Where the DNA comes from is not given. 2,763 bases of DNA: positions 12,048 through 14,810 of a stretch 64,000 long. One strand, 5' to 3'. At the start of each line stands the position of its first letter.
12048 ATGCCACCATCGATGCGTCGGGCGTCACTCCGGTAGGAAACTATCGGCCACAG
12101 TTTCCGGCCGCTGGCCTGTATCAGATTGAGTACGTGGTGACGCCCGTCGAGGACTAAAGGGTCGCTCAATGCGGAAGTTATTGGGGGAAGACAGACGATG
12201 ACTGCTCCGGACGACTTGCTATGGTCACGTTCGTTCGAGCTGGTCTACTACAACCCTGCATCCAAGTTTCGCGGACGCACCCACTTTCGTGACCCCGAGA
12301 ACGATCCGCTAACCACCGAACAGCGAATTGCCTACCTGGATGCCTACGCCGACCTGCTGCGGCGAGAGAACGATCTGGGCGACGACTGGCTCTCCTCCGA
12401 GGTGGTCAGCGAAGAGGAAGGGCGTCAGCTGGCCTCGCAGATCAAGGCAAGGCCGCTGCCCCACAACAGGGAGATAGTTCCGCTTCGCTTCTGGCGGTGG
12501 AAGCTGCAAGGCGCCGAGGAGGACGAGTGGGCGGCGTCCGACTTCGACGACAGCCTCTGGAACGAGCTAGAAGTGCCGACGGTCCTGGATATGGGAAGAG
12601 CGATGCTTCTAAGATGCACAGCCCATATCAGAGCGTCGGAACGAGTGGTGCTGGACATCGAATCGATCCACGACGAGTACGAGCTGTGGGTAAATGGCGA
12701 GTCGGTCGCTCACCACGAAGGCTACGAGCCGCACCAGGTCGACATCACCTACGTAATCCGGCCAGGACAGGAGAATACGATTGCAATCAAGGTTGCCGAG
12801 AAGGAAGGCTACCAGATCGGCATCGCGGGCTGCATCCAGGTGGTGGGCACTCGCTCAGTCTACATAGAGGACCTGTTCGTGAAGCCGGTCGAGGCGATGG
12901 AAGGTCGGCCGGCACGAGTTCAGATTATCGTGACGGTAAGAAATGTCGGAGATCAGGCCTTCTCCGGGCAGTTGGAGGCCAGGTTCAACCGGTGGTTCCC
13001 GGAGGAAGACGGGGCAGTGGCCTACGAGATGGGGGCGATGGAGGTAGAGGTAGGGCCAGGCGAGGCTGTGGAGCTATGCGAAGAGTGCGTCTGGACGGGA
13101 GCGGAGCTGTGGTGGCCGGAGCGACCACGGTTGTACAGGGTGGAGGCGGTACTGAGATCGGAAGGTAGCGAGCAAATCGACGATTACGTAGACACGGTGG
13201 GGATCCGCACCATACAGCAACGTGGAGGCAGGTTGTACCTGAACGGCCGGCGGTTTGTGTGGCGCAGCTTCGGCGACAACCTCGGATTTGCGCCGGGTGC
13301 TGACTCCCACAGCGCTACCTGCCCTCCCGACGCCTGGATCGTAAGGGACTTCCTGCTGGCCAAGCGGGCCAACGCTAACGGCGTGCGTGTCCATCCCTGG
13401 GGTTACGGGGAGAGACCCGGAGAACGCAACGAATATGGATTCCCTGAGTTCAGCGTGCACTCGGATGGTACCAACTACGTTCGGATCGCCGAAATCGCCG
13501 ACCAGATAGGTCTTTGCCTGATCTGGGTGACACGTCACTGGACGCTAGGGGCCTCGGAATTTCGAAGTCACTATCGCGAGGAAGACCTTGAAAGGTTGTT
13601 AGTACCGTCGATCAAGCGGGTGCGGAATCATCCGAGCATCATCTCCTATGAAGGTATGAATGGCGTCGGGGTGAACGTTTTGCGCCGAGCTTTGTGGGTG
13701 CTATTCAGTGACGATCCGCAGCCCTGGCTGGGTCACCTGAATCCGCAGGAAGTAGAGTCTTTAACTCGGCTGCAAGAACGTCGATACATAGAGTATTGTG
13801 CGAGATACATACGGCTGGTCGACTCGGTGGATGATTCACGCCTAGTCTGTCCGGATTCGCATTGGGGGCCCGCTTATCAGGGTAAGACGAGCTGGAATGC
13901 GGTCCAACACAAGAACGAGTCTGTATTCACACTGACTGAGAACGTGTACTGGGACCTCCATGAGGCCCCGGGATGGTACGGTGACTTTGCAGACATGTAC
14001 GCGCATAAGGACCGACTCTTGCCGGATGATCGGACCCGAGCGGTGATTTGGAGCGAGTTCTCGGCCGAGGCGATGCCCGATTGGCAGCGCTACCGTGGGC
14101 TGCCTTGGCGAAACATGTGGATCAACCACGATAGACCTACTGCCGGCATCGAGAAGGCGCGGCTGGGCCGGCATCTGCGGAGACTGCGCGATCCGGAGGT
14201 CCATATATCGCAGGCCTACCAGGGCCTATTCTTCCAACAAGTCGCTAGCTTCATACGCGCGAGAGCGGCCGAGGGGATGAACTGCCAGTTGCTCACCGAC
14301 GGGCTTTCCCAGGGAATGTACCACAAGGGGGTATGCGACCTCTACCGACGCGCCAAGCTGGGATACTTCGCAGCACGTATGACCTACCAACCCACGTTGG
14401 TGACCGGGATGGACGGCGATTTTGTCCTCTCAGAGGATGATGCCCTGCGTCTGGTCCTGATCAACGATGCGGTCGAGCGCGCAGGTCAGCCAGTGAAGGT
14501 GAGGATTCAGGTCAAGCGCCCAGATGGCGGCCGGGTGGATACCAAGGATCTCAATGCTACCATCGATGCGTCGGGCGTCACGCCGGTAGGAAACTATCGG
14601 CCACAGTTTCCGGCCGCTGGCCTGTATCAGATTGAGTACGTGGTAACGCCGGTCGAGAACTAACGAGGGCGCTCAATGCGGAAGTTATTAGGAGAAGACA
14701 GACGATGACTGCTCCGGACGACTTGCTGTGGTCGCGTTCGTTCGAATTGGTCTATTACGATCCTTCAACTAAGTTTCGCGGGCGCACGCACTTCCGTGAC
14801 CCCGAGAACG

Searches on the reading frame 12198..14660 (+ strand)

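Call 5: search_protein_families(library=pfam, proteins=[window:12198-14660:+], max_evalue=0.01)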
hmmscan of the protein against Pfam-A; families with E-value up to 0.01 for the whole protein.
window:12198-14660:+ (821 aa): 3 families
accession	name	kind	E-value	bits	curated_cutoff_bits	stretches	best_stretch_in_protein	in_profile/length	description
PF00703.27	Glyco_hydro_2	-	3.3e-09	37.9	23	1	221-337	1-109/109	Glycosyl hydrolases family 2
PF02837.24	Glyco_hydro_2_N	-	2.4e-05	24.8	28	1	146-200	80-134/169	Glycosyl hydrolases family 2, sugar binding domain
PF22666.2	Glyco_hydro_2_N2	-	0.00061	20.3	27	1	141-201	59-119/167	Glycosyl hydrolase 2 galactose-binding domain-like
